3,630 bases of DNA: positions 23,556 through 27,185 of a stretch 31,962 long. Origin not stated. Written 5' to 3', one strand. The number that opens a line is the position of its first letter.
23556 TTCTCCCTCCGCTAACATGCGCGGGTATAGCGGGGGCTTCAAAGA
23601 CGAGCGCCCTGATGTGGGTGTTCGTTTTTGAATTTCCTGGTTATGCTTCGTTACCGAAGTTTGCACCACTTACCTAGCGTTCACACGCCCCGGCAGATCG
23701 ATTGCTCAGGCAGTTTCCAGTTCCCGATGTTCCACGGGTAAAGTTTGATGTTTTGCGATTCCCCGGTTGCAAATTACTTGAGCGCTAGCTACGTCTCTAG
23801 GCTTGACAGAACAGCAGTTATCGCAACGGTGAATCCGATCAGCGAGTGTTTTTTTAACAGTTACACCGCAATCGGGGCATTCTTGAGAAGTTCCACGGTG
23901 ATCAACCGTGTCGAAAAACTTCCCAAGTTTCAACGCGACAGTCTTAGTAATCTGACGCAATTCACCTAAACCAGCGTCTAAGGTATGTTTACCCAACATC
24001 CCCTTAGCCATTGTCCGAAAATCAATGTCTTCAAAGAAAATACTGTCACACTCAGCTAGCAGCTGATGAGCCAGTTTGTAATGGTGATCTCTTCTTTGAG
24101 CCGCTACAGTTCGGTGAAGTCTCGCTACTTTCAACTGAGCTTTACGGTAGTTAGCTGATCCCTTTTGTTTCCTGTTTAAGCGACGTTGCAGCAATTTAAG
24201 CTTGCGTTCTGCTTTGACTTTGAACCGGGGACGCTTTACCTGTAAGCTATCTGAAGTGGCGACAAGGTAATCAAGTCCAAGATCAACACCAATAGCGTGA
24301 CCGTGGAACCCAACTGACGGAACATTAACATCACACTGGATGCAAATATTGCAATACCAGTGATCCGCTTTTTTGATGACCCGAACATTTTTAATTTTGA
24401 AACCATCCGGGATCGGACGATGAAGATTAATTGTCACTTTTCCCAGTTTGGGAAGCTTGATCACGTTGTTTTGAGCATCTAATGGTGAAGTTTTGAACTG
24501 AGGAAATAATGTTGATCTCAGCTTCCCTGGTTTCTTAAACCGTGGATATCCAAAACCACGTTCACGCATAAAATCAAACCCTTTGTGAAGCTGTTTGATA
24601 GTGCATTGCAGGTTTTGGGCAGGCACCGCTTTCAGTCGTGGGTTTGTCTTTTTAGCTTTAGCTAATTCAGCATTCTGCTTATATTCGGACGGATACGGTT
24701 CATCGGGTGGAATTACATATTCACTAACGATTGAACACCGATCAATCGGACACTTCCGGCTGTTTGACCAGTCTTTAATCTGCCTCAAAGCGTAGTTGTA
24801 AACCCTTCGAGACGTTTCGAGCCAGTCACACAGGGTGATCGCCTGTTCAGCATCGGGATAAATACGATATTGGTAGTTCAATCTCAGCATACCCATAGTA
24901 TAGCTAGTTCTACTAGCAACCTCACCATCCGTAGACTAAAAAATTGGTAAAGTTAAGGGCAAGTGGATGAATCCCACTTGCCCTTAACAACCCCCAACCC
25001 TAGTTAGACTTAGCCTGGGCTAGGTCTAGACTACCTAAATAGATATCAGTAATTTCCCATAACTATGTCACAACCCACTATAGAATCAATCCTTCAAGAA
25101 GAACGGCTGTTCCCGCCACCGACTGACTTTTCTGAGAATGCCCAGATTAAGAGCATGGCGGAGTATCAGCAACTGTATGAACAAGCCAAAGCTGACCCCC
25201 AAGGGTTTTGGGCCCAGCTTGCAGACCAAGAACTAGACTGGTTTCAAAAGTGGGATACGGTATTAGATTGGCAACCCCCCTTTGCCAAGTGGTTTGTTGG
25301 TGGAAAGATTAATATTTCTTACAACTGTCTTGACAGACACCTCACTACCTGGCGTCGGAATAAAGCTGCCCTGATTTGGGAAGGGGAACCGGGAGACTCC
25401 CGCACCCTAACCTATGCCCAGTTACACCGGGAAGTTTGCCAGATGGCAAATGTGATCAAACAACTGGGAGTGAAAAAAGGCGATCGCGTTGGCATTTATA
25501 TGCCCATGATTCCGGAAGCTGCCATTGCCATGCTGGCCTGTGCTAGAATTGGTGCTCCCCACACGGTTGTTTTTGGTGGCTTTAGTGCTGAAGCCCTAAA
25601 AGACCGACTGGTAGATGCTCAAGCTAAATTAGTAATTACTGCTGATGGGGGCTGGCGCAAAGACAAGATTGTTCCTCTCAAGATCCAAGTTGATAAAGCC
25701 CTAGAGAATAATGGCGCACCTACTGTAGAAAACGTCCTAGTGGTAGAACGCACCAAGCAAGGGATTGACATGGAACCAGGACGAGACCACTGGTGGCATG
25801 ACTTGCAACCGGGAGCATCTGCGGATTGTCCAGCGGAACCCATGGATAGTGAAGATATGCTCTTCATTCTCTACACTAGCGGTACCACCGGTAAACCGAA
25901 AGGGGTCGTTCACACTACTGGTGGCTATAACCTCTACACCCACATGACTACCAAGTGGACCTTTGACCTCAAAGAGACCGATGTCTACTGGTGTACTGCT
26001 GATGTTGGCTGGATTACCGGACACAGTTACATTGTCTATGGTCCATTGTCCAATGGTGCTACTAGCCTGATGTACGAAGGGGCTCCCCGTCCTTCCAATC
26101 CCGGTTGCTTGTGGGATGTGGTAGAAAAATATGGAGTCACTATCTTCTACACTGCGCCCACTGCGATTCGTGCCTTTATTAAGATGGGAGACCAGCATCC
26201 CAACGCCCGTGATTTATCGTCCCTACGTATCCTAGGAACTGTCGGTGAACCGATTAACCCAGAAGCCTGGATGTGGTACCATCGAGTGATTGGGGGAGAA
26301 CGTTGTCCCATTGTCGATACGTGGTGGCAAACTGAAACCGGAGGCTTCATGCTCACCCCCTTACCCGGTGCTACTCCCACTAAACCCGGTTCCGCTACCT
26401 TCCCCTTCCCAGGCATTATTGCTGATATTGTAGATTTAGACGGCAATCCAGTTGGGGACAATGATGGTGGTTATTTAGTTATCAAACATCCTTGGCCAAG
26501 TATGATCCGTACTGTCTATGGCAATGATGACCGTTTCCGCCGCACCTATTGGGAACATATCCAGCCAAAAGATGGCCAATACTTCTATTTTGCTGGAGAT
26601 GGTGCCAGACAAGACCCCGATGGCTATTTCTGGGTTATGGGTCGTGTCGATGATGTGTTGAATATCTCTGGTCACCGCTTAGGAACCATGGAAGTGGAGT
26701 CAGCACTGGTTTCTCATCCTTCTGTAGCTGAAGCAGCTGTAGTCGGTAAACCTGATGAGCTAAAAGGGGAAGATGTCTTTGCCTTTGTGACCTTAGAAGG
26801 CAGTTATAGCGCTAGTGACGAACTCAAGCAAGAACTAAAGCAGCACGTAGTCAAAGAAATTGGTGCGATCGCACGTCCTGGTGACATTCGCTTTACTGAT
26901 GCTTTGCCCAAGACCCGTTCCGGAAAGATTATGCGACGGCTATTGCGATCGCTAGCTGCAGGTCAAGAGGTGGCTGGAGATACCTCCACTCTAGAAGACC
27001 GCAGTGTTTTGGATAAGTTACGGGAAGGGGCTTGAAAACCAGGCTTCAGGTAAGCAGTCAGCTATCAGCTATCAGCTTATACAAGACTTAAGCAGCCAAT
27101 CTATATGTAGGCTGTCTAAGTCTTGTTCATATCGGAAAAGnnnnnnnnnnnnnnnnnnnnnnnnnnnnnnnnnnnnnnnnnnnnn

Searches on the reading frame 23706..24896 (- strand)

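Call 51: search_protein_families(library=pfam, proteins=[window:23706-24896:-], max_evalue=0.01)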
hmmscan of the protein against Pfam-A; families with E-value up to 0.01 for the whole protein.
window:23706-24896:- (396 aa): 3 families
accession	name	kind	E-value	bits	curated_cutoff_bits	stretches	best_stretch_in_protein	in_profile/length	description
PF01385.25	OrfB_IS605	-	1.3e-20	74.2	30.5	1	199-298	16-118/120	Probable transposase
PF12323.14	HTH_OrfB_IS605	-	3.9e-12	45.9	21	1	3-48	1-46/47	Helix-turn-helix domain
PF07282.18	Cas12f1-like_TNB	-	2.2e-11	44.2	26.3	1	311-375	2-60/60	Cas12f1-like, TNB domain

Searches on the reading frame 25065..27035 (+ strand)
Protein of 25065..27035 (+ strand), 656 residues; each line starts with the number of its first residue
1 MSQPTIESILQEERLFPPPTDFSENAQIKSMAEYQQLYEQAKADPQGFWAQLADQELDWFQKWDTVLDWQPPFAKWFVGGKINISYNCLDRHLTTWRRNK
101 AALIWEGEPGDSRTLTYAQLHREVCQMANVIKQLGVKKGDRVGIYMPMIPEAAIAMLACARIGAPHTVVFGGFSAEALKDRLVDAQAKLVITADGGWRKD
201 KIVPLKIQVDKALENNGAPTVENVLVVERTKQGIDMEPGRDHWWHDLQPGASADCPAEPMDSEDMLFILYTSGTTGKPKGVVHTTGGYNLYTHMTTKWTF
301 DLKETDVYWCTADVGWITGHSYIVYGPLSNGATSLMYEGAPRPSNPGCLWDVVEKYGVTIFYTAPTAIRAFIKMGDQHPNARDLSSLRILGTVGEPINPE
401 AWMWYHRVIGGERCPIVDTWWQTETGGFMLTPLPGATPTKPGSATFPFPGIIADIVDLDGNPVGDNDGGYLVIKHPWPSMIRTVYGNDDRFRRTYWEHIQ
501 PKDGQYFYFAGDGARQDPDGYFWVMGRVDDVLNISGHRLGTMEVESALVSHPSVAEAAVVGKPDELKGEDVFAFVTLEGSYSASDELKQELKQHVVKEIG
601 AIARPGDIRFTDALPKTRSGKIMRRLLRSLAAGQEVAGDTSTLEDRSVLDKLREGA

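Call 51: search_protein_families(library=pfam, proteins=[window:25065-27035:+], max_evalue=0.01)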
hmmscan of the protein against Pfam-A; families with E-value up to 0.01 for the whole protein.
window:25065-27035:+ (656 aa): 3 families
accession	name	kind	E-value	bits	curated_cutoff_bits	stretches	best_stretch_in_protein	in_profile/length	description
PF00501.34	AMP-binding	-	3.3e-94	316.3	29.9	1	96-477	8-378/384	AMP-binding enzyme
PF13193.12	AMP-binding_C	-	4.3e-29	101.7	24.5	1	543-621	1-76/76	AMP-binding enzyme C-terminal domain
PF16177.11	ACAS_N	-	2.5e-24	85.3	27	1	34-88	1-55/55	Acetyl-coenzyme A synthetase N-terminus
